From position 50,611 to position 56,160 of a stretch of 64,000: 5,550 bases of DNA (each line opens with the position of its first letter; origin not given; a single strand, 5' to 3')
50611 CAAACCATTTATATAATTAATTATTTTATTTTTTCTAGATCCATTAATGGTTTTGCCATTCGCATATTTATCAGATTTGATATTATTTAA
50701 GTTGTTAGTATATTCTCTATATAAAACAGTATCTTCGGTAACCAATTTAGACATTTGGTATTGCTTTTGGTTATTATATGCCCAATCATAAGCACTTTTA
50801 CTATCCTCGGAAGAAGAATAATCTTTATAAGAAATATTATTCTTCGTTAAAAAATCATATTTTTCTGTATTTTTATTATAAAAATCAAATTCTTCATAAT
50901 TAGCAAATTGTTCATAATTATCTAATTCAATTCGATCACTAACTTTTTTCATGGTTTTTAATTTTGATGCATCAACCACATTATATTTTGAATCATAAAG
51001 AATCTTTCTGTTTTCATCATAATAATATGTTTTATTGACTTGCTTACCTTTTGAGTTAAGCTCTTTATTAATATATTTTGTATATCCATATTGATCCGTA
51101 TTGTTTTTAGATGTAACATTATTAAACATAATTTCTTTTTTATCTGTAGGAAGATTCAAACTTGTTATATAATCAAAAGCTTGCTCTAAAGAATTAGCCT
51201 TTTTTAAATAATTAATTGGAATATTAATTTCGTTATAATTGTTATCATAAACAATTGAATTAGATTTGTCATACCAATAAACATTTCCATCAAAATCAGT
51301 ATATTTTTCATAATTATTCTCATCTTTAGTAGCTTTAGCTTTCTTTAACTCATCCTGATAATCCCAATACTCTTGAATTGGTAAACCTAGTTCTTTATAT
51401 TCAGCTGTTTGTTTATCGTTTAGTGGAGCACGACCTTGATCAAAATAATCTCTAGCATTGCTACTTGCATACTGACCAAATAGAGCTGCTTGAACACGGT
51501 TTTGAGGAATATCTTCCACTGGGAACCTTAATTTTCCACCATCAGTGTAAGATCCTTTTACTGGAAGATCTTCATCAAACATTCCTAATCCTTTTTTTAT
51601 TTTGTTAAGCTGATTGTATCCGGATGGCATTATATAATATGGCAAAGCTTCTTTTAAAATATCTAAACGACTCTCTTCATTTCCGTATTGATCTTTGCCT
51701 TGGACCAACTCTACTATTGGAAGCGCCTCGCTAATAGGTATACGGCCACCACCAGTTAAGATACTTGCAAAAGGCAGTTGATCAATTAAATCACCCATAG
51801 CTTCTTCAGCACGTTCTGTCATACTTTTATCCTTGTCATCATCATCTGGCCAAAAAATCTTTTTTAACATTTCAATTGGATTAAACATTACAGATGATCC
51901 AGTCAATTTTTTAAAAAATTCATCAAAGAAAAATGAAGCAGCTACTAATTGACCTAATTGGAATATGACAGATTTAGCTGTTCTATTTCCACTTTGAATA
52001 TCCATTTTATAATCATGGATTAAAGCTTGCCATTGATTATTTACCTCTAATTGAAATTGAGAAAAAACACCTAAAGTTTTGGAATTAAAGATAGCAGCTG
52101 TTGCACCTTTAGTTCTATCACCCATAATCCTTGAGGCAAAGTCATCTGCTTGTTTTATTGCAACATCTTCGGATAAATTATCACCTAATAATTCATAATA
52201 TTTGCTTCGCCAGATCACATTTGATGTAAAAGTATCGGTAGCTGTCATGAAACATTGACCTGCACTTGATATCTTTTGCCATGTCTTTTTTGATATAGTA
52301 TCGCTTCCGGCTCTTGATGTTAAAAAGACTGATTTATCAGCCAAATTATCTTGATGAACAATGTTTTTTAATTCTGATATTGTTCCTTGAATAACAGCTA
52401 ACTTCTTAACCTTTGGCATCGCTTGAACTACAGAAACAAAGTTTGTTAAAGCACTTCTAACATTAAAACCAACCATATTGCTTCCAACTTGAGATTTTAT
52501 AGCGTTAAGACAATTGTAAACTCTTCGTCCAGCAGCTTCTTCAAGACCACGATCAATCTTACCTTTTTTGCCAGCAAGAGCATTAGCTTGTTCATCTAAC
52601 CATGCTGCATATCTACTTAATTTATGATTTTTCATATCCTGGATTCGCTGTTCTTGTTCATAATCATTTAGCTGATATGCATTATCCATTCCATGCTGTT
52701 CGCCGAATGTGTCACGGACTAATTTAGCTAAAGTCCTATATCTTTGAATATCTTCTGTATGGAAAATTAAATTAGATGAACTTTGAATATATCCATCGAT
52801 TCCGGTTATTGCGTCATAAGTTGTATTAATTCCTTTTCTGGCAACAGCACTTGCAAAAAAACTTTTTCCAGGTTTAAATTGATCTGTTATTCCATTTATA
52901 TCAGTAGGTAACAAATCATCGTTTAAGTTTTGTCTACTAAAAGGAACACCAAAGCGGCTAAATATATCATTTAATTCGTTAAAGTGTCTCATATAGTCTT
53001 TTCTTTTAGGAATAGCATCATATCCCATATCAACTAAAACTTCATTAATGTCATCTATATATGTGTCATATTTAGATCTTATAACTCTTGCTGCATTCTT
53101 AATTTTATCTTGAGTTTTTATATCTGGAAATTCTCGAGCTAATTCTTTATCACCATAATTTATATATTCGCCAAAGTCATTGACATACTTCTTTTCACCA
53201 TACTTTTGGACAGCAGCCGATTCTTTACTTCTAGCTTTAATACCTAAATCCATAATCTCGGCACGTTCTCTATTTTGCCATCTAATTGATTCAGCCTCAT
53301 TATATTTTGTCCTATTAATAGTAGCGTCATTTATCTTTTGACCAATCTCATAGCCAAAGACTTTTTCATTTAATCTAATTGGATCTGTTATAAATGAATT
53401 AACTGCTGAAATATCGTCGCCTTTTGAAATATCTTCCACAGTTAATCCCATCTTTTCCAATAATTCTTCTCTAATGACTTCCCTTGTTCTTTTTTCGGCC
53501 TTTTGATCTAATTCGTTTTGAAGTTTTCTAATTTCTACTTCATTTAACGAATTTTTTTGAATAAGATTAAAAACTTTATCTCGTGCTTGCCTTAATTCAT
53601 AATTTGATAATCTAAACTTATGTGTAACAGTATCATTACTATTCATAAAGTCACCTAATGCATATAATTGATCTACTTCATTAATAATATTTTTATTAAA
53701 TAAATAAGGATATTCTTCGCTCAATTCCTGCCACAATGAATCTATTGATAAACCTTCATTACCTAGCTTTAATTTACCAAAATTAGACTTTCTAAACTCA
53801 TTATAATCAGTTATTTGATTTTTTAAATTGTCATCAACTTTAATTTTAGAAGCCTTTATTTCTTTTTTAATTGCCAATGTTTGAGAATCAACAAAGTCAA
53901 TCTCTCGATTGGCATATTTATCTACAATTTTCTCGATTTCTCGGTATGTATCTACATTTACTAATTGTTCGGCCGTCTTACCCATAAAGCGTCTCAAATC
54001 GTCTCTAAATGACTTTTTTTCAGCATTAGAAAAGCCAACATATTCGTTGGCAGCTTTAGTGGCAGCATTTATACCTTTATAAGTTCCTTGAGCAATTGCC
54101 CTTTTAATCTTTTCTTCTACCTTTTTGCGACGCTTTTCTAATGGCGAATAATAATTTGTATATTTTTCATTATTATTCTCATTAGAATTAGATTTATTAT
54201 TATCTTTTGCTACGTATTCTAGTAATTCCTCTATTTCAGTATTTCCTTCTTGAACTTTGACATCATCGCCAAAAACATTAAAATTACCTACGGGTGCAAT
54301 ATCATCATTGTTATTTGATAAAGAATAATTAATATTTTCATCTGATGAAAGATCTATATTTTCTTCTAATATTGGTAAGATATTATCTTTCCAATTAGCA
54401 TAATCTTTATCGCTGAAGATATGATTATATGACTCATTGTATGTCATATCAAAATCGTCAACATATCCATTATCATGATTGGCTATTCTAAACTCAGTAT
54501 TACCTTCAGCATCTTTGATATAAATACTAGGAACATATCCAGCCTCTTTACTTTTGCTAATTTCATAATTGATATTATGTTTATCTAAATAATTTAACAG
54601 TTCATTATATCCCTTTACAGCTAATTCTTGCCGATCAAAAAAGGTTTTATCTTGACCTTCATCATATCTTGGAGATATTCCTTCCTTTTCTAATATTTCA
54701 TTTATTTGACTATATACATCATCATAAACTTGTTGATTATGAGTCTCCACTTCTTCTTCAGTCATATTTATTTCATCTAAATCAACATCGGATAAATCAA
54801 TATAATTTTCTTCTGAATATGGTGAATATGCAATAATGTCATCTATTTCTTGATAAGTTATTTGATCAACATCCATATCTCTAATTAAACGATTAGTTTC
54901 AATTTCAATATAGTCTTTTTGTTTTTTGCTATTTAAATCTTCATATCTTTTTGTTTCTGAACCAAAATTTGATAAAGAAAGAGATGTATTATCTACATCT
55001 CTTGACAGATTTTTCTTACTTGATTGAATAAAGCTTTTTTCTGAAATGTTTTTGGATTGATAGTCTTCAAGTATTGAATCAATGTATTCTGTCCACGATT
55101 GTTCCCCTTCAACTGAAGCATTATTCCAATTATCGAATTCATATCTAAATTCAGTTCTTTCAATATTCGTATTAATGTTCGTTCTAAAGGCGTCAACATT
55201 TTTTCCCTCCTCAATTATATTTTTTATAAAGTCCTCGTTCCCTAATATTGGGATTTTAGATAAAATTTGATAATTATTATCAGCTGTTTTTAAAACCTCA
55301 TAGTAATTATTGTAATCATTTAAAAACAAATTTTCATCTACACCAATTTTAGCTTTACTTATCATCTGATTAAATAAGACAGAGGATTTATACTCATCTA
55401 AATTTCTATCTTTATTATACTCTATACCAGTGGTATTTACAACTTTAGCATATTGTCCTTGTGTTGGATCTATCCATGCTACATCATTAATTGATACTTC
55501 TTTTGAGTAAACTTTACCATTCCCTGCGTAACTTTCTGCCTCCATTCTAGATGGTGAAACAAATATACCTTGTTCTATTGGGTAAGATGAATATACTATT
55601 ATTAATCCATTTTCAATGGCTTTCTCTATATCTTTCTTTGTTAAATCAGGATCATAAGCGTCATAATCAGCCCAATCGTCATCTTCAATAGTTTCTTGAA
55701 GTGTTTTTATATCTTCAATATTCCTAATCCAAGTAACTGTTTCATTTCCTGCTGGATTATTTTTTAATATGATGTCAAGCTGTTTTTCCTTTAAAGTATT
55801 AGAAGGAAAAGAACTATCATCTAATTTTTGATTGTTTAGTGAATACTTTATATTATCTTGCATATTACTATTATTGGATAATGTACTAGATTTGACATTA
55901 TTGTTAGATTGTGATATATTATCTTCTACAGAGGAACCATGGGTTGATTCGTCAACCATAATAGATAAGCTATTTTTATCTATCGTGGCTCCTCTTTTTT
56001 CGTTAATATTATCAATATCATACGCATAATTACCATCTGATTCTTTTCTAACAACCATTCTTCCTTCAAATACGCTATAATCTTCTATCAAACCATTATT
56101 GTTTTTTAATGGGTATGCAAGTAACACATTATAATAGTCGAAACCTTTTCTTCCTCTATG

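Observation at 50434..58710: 2758-aa single-ORF virion protein with a zincin HExxH module: polyvalent injected effector fused to an ejection-protein scaffold?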

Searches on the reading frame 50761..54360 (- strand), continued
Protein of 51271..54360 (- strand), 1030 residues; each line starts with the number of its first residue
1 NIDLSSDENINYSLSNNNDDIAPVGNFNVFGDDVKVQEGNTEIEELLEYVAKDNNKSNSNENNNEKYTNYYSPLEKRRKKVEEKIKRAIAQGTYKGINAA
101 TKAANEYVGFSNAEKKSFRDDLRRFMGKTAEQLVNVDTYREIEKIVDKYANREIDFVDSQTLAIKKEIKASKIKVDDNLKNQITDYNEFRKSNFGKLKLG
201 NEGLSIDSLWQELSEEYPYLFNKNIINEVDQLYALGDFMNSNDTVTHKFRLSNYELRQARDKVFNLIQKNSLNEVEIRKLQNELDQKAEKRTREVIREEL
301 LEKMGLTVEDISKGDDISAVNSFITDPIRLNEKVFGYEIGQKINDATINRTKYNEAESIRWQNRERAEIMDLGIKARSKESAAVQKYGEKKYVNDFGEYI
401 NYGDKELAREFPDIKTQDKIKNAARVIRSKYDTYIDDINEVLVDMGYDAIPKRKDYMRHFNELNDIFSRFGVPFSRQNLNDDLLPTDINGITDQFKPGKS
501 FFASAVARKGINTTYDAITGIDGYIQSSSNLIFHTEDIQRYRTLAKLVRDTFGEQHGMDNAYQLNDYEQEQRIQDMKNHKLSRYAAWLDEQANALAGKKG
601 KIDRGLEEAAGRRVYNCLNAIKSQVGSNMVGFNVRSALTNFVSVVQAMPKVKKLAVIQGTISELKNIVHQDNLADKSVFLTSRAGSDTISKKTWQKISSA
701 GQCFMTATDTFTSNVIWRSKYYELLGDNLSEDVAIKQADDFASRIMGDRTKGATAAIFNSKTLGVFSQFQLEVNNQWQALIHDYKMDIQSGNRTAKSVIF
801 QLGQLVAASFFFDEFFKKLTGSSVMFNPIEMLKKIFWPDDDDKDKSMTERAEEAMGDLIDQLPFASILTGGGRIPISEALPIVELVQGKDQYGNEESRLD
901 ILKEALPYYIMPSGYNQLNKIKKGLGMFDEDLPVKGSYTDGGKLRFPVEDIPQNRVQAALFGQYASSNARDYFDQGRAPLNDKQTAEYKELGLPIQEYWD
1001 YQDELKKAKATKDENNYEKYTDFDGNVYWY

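Call 88: search_protein_families(library=phrogs, proteins=[L063:772-1653:+, L063:1845-2729:+, L063:3262-3903:+, L063:3903-6725:+, L063:6725-7123:+, L063:7123-8883:+, L063:11904-14261:+, L066:568-1452:+, L066:2708-5248:+, L066:6190-7755:+], max_evalue=0.001)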
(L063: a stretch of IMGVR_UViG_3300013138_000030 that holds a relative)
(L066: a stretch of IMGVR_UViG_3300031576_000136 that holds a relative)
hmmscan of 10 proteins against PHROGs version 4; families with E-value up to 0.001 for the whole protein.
L063:772-1653:+ (293 aa): 0 families

L063:1845-2729:+ (294 aa): 1 family
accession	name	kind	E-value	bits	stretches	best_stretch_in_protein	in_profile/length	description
phrog_3437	-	head and packaging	6e-34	118.6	1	4-292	8-291/294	major head protein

L063:3262-3903:+ (213 aa): 2 families
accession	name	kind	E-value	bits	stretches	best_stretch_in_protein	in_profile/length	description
phrog_394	-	tail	1.4e-29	104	1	8-193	5-184/190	tail protein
phrog_9239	-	tail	0.00055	19.4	1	34-148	30-139/741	tail tubular protein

L063:3903-6725:+ (940 aa): 6 families
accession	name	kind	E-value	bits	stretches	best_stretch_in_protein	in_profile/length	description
phrog_376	-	tail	2.1e-126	424.1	1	2-938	3-711/712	tail protein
phrog_15566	-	tail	3e-54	185.5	1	396-937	34-550/552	tail protein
phrog_20269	-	unknown function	7.6e-27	95.3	1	1-260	1-192/374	-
phrog_584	-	tail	1.7e-22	81.3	3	317-399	18-97/218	major tail protein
phrog_30010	-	unknown function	2.7e-15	57.1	2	540-651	190-299/517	-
phrog_10467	-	unknown function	1.5e-05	25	1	332-388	381-438/469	-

L063:6725-7123:+ (132 aa): 0 families

L063:7123-8883:+ (586 aa): 0 families

L063:11904-14261:+ (785 aa): 16 families
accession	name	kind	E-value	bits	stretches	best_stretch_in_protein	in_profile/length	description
phrog_1640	-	tail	6.8e-30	105.8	1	37-145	10-117/765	tail protein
phrog_36601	-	tail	1.3e-17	64.4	1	37-152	24-138/1084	tail fiber protein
phrog_38237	-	unknown function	4.3e-17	62.6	1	38-152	11-124/697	-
phrog_32960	-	unknown function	1e-16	61.4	1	38-146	11-118/762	-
phrog_8649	-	unknown function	2.7e-16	60.3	1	38-148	11-120/743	-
phrog_17220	-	unknown function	2.6e-15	56.8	1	38-160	11-133/868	-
phrog_13893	-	tail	2.7e-15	56.8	1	35-160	8-133/648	tail protein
phrog_30017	-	unknown function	3.7e-15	55.9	1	29-144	2-115/1025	-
phrog_5510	-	tail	3.8e-15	56.4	1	35-152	8-125/789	tail fiber protein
phrog_6518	-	tail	2.9e-12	46.5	1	37-146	7-112/793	tail fiber protein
phrog_5662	-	tail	2.2e-10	40.5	1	37-167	10-139/729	tail fiber protein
phrog_4900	-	tail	3.4e-09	36.4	1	697-776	245-326/964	tail protein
phrog_13481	-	tail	4.2e-07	30.3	1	37-271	23-247/596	tail fiber protein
phrog_32072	-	tail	1.6e-06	27.8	1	180-387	149-352/894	tail protein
phrog_4242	-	tail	9.4e-06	26.2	1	197-648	173-581/628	tail fiber protein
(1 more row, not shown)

L066:568-1452:+ (294 aa): 1 family
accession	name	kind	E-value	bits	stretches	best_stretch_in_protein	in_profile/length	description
phrog_3437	-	head and packaging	2e-37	130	1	3-292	5-291/294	major head protein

L066:2708-5248:+ (846 aa): 5 families
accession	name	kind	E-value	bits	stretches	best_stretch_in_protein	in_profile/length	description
phrog_376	-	tail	3.1e-138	463.2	2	313-843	291-709/712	tail protein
phrog_15566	-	tail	6.6e-63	214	2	587-845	282-551/552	tail protein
phrog_20269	-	unknown function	7.1e-33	115.1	1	11-246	10-168/374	-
phrog_584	-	tail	1.5e-24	88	2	241-316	21-96/218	major tail protein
phrog_30010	-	unknown function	2e-19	70.7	2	444-559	188-301/517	-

L066:6190-7755:+ (521 aa): 0 families

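Call 99: search_protein_families(library=ncbifam, proteins=[window:51271-54360:-, L063:8873-11848:+, L066:8573-11755:+], max_evalue=1)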
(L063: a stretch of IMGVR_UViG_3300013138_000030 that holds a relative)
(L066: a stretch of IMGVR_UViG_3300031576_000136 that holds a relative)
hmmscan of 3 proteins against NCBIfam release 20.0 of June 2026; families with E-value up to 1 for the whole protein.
window:51271-54360:- (1030 aa): 0 families

L063:8873-11848:+ (992 aa): 0 families

L066:8573-11755:+ (1061 aa): 1 family
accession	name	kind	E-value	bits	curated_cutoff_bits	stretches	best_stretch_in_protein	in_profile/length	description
NF053524.1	thylo_ssl2009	equivalog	0.19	12.4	58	1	334-415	6-83/90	ssl2009 family thylakoid membrane protein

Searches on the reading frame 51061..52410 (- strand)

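Call 12: search_protein_families(library=pfam, proteins=[window:51061-52410:-], max_evalue=5)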
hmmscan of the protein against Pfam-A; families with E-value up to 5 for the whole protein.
window:51061-52410:- (450 aa): 1 family
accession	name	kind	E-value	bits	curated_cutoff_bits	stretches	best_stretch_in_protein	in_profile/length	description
PF16217.10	M64_N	-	0.41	10.7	27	0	381-437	60-116/122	Peptidase M64 N-terminus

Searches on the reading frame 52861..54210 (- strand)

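Call 12: search_protein_families(library=pfam, proteins=[window:52861-54210:-], max_evalue=5)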
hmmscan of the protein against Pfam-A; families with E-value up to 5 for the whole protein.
window:52861-54210:- (450 aa): 2 families
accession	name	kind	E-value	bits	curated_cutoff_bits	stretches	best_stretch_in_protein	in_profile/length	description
PF09078.16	CheY-binding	-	0.2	12.2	24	1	253-277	34-58/63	CheY binding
PF15784.10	GPS2_interact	-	3.4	8.6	27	1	192-243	18-69/92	G-protein pathway suppressor 2-interacting domain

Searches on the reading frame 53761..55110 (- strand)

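Call 12: search_protein_families(library=pfam, proteins=[window:53761-55110:-], max_evalue=5)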
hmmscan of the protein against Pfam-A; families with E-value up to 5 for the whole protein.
window:53761-55110:- (450 aa): 2 families
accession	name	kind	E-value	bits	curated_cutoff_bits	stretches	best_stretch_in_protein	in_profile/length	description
PF04316.19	FlgM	-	0.39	11.4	25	1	325-345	24-43/55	Anti-sigma-28 factor, FlgM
PF21609.2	Toxofilin-like_dom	-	2.1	8.9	27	0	54-72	42-60/84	Toxofilin-like domain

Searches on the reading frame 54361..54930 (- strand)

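Call 93: search_protein_families(library=pfam, proteins=[window:54361-54930:-], max_evalue=1)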
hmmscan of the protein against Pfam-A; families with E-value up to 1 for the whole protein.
window:54361-54930:- (190 aa): 2 families
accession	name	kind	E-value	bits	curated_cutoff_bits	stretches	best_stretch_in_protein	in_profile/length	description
PF08998.16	Epsilon_antitox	-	0.0056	17.5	25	0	38-80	26-69/82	Bacterial epsilon antitoxin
PF20118.4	DUF6508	-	0.13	12.6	23.6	0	110-166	11-69/129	Family of unknown function (DUF6508)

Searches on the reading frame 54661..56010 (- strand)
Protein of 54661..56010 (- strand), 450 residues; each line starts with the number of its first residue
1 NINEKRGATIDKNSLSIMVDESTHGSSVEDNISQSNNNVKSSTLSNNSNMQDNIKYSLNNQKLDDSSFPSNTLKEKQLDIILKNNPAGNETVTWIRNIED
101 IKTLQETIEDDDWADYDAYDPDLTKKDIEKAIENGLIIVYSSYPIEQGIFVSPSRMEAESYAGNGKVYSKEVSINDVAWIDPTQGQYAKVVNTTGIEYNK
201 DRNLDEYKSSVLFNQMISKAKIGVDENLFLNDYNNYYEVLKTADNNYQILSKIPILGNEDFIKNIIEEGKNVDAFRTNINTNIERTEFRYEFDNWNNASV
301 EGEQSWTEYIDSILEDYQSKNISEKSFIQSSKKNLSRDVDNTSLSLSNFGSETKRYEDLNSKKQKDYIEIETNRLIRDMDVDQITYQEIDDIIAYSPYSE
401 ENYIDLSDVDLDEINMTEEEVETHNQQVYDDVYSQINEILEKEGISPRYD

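Call 12: search_protein_families(library=pfam, proteins=[window:54661-56010:-], max_evalue=5)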
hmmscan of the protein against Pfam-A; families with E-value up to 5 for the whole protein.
window:54661-56010:- (450 aa): 1 family
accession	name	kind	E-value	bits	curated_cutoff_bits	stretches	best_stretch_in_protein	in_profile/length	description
PF21609.2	Toxofilin-like_dom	-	0.43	11.1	27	0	354-372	42-60/84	Toxofilin-like domain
